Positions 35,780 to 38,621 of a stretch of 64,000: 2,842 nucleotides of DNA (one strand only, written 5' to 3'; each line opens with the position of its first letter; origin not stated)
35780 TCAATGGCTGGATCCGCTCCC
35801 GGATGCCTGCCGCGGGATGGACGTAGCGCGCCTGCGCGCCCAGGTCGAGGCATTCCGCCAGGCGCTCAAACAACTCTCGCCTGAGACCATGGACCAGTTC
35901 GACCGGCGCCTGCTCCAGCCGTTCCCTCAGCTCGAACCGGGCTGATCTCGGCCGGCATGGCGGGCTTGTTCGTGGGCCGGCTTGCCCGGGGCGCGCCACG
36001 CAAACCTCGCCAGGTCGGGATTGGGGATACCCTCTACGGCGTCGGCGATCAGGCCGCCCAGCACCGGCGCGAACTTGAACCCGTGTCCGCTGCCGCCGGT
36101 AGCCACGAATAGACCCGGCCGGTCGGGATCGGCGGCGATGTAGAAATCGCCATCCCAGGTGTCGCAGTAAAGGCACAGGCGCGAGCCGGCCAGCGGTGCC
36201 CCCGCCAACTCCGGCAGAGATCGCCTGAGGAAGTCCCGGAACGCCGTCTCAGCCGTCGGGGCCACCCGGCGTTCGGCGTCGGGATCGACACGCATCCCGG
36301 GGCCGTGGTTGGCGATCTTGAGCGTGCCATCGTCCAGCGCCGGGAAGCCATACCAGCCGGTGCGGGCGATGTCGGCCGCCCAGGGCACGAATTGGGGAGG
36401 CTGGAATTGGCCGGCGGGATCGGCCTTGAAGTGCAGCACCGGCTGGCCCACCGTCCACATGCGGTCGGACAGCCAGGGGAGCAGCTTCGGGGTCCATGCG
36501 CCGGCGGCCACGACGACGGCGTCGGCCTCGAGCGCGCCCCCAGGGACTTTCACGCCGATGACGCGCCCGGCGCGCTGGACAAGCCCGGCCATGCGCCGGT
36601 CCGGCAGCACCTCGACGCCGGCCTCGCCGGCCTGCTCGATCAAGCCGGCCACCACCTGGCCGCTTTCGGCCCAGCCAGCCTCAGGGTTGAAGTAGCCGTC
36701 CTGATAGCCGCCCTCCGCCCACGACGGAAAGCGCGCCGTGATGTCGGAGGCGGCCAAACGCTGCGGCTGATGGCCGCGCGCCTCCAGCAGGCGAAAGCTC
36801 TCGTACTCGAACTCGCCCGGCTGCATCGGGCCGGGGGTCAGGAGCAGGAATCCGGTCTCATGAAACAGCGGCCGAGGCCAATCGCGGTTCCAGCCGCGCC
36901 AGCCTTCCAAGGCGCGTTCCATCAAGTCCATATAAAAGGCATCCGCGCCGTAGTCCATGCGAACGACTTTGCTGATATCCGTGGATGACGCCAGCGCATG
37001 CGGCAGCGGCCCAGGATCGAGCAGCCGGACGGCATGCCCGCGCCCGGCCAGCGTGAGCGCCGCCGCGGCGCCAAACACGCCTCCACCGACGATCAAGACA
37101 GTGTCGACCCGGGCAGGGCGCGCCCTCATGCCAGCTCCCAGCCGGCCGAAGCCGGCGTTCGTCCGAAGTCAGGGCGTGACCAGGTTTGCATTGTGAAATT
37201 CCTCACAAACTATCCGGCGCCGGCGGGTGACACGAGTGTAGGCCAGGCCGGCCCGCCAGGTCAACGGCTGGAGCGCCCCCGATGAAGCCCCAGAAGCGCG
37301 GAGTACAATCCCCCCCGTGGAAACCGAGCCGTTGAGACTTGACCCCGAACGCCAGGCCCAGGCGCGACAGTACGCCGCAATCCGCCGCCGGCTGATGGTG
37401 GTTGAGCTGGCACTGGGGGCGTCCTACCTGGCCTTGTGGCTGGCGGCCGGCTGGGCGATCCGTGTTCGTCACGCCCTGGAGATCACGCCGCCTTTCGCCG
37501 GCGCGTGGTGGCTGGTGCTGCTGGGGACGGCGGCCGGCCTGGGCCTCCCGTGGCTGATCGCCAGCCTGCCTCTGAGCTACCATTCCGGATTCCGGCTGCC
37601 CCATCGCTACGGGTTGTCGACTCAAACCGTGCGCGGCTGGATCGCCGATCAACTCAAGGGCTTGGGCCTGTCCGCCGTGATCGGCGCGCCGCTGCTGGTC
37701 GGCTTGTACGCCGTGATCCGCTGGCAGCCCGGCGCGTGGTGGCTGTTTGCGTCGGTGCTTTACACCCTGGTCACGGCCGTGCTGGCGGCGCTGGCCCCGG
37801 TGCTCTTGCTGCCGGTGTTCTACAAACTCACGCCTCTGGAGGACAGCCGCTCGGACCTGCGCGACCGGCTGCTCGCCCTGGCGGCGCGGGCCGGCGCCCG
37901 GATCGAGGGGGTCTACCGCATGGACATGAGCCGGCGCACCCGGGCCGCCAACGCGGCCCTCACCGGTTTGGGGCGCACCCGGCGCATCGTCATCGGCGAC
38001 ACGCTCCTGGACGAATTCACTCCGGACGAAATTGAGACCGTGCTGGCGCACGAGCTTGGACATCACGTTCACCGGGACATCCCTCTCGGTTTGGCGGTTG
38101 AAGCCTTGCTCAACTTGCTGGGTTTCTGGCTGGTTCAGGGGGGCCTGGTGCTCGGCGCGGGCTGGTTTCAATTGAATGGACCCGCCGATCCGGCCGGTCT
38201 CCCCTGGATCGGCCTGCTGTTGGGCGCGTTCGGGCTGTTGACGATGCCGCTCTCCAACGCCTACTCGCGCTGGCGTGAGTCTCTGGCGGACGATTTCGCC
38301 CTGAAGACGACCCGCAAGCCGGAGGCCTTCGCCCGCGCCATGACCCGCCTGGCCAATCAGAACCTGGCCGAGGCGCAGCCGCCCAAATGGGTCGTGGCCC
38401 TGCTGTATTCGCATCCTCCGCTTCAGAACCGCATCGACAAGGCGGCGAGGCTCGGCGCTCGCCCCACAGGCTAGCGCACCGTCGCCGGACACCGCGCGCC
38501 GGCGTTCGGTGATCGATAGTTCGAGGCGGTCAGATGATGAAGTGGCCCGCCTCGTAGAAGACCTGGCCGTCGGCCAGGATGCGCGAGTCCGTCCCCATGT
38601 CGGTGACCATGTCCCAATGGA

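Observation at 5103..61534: Over-represented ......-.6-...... (CRP/FNR-type) palindrome family with a conserved ATTCC spacer core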

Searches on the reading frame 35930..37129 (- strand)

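Call 24: search_protein_families(library=pfam, proteins=[window:35930-37129:-], max_evalue=0.001)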
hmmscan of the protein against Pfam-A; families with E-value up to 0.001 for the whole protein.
window:35930-37129:- (400 aa): 5 families
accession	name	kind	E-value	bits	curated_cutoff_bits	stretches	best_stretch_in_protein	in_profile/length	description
PF01266.30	DAO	-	3.6e-48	165.3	27.9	1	11-363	2-352/353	FAD dependent oxidoreductase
PF13450.12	NAD_binding_8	-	7.7e-07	29.7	21.9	1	13-66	1-53/68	NAD(P)-binding Rossmann-like domain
PF00890.30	FAD_binding_2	-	8.4e-07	28.9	20.4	1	11-214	2-206/414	FAD binding domain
PF07992.20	Pyr_redox_2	-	1.6e-05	25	26.1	0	11-40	3-174/291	Pyridine nucleotide-disulphide oxidoreductase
PF03486.20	HI0933_like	-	3.1e-05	24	50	0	155-211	107-164/244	HI0933-like protein Rossmann domain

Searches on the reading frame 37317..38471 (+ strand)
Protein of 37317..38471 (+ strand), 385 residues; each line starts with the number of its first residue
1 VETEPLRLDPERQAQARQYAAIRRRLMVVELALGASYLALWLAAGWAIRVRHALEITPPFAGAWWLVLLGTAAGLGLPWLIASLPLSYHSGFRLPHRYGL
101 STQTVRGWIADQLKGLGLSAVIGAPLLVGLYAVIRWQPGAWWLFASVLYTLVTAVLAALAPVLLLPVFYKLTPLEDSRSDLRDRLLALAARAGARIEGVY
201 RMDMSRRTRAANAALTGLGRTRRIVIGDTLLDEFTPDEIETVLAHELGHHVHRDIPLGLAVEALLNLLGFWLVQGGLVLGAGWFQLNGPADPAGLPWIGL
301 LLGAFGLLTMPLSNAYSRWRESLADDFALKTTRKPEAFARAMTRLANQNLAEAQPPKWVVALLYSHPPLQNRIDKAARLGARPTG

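Call 24: search_protein_families(library=pfam, proteins=[window:37317-38471:+], max_evalue=0.001)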
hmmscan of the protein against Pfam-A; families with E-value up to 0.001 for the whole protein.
window:37317-38471:+ (385 aa): 3 families
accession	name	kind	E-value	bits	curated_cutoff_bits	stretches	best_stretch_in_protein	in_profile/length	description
PF01435.24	Peptidase_M48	-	6.4e-31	108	20.3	1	179-376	5-182/186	Peptidase family M48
PF16491.10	Peptidase_M48_N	-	5.3e-22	79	27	1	8-170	19-179/179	CAAX prenyl protease N-terminal, five membrane helices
PF05569.17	Peptidase_M56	-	0.00071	19.3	31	0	214-264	169-218/296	BlaR1 peptidase M56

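Call 55: find_homologous_proteins(query=window:37317-38471:+, max_evalue=1e-30)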
Query window:37317-38471:+ (385 aa): 6223 proteins with E <= 1e-30 among 8000 candidates; the best 120 are listed.
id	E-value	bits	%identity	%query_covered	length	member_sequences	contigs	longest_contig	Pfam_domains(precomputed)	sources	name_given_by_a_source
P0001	1.7e-245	832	100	99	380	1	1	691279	PF01435.25,PF16491.11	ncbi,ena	-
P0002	1.7e-239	813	96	100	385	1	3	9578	PF01435.25,PF16491.11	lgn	-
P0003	8.7e-187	639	78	98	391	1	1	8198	PF01435.25,PF16491.11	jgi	jgi:STE24 endopeptidase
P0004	2.0e-172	592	69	98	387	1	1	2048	PF01435.25,PF16491.11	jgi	jgi:STE24 endopeptidase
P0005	5.3e-167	574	68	98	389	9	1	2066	PF01435.25,PF16491.11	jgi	-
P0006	1.3e-164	566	67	98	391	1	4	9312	PF01435.25,PF16491.11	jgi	jgi:STE24 endopeptidase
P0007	3.8e-164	565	69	98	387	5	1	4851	PF01435.25,PF16491.11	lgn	-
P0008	9.2e-163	560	69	98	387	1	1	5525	PF01435.25,PF16491.11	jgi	jgi:STE24 endopeptidase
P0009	1.1e-162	560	67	99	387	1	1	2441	PF01435.25,PF16491.11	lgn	-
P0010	1.5e-158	546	71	91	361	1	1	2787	PF01435.25,PF05569.18,PF16491.11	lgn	-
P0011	3.9e-147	509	61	100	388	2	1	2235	PF01435.25,PF16491.11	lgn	-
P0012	2.4e-146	506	63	98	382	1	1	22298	PF01435.25,PF16491.11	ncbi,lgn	ncbi:MAG: M48 family metallopeptidase [Anaerolineales bacterium]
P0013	4.3e-146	505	65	97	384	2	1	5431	PF01435.25,PF16491.11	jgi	jgi:STE24 endopeptidase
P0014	1.3e-144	500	63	100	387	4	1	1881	PF01435.25,PF16491.11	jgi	jgi:STE24 endopeptidase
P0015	2.6e-143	496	62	99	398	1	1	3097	PF01435.25,PF16491.11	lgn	-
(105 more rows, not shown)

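Call 56: find_encoding_contigs(protein=P0001, flank=1000, max_places=2)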
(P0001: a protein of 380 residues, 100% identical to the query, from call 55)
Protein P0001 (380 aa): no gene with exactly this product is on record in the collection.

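Call 57: find_encoding_contigs(protein=P0003, flank=5000, max_places=2)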
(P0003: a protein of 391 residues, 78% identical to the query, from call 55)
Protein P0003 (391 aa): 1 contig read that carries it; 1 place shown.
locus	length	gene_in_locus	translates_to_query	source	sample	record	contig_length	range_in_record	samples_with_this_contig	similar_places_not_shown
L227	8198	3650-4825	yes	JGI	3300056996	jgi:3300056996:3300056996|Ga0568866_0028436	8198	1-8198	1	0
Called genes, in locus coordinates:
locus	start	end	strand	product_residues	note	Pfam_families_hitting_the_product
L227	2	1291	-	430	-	?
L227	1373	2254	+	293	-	PF03745:DUF309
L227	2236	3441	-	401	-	PF00890:FAD_binding_2 (weak), PF01134:GIDA (faint), PF01266:DAO, PF03486:HI0933_like (faint), PF07992:Pyr_redox_2 (faint), PF13450:NAD_binding_8 (weak)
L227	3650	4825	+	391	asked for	PF16491:Peptidase_M48_N, PF01435:Peptidase_M48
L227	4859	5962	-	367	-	PF02073:Peptidase_M29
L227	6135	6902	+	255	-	PF02463:SMC_N (weak), PF00005:ABC_tran, PF09818:ABC_ATPase (faint), PF13304:AAA_21 (weak)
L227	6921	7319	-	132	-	PF27154:ORF11_beta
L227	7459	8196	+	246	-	?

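Call 58: find_encoding_contigs(protein=P0006, flank=5000, max_places=2)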
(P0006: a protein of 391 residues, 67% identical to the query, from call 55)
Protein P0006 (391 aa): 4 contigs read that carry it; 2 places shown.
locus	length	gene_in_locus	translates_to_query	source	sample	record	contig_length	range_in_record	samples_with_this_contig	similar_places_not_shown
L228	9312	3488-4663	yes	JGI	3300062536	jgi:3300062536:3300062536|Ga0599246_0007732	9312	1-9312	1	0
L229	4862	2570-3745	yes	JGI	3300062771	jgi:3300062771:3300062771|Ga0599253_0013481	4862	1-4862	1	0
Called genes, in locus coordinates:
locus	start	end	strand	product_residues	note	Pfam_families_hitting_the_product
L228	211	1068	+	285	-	PF03745:DUF309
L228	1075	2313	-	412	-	PF07992:Pyr_redox_2 (faint), PF03486:HI0933_like (faint), PF00070:Pyr_redox (faint), PF00890:FAD_binding_2, PF01134:GIDA (faint), PF01266:DAO, PF13450:NAD_binding_8 (weak)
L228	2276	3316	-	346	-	PF13692:Glyco_trans_1_4 (weak)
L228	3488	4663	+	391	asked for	PF16491:Peptidase_M48_N, PF01435:Peptidase_M48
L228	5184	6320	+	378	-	PF00497:SBP_bac_3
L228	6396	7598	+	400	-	PF00528:BPD_transp_1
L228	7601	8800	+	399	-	PF00528:BPD_transp_1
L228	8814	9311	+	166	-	?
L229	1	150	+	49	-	?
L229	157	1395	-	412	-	PF07992:Pyr_redox_2 (faint), PF03486:HI0933_like (faint), PF00070:Pyr_redox (faint), PF00890:FAD_binding_2, PF01134:GIDA (faint), PF01266:DAO, PF13450:NAD_binding_8 (weak)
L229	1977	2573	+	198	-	-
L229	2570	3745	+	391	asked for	PF16491:Peptidase_M48_N, PF01435:Peptidase_M48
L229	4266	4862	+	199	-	?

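Call 59: find_encoding_contigs(protein=P0012, flank=5000, max_places=2)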
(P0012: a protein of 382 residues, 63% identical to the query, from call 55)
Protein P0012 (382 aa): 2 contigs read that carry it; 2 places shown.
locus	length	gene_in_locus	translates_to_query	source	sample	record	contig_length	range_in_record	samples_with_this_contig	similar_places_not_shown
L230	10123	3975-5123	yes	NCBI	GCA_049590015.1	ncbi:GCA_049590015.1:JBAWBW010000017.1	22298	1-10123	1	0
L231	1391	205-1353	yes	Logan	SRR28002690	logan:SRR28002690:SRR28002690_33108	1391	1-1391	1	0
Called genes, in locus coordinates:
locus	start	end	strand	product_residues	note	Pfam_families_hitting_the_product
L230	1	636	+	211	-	PF05762:VWA_CoxE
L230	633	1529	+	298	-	PF03745:DUF309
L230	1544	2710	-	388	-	PF00890:FAD_binding_2 (weak), PF01266:DAO, PF03486:HI0933_like (faint), PF07992:Pyr_redox_2 (faint), PF13450:NAD_binding_8 (weak)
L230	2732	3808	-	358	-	PF13692:Glyco_trans_1_4 (weak)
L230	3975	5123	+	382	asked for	PF16491:Peptidase_M48_N, PF01435:Peptidase_M48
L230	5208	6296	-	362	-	PF02073:Peptidase_M29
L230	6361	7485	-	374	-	PF02073:Peptidase_M29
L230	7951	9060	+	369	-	PF00497:SBP_bac_3, PF09084:NMT1 (faint)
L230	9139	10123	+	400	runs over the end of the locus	PF00528:BPD_transp_1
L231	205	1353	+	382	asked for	PF16491:Peptidase_M48_N, PF01435:Peptidase_M48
